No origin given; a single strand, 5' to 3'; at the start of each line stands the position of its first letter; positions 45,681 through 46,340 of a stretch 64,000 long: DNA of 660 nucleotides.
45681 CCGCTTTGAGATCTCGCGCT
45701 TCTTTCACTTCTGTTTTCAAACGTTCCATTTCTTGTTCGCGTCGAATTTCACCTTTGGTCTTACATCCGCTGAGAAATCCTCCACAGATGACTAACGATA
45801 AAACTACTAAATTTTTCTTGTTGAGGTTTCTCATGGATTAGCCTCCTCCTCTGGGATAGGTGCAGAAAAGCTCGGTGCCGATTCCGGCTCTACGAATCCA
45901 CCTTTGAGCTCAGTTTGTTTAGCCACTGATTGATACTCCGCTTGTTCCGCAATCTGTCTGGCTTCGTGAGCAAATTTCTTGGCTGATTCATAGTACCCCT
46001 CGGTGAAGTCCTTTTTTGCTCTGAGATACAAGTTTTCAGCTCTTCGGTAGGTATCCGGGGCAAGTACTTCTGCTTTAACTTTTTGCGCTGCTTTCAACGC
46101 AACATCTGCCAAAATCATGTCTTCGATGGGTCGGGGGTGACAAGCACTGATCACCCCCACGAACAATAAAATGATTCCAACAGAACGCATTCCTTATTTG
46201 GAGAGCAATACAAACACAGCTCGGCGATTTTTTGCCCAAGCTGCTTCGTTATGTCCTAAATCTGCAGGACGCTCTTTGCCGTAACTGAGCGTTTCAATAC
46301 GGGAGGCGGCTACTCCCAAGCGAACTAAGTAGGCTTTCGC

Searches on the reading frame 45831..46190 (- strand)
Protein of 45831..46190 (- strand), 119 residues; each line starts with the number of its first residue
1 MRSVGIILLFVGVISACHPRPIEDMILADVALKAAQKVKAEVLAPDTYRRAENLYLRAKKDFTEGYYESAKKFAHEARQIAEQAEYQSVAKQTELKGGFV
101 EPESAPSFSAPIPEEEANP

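Call 24: find_encoding_contigs(protein=window:45831-46190:-, flank=10000, max_places=6)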
Protein window:45831-46190:- (119 aa): 4 contigs read that carry it; 4 places shown.
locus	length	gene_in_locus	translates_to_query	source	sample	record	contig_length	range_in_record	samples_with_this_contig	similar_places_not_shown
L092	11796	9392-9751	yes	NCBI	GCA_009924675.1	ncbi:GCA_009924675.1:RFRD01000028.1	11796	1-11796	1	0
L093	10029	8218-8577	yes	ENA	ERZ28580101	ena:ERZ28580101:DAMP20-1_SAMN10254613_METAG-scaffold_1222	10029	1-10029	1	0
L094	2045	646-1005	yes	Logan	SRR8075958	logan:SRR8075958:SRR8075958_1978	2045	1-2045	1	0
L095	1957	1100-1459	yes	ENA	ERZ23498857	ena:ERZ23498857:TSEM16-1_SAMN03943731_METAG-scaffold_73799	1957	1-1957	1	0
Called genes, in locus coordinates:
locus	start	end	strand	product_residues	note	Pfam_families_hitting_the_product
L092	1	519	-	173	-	?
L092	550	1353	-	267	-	PF00398:RrnaAD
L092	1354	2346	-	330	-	PF00814:TsaD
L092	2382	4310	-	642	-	PF07811:TadE (weak), PF13400:Tad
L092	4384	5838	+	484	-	PF22694:CtpB_N-like, PF13180:PDZ_2 (weak), PF03572:Peptidase_S41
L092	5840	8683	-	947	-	-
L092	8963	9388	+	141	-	PF00691:OmpA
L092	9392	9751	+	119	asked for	PF14346:DUF4398 (weak)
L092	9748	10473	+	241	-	PF07719:TPR_2 (faint), PF13181:TPR_8 (faint), PF13428:TPR_14 (faint), PF13432:TPR_16 (weak), PF13174:TPR_6 (weak)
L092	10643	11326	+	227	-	-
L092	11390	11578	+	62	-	-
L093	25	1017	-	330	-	PF00814:TsaD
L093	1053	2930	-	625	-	PF07811:TadE (weak), PF13400:Tad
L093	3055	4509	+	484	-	PF22694:CtpB_N-like, PF13180:PDZ_2 (weak), PF03572:Peptidase_S41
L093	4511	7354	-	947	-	-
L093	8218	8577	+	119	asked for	PF14346:DUF4398 (weak)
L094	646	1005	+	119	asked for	PF14346:DUF4398 (weak)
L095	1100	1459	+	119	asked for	PF14346:DUF4398 (weak)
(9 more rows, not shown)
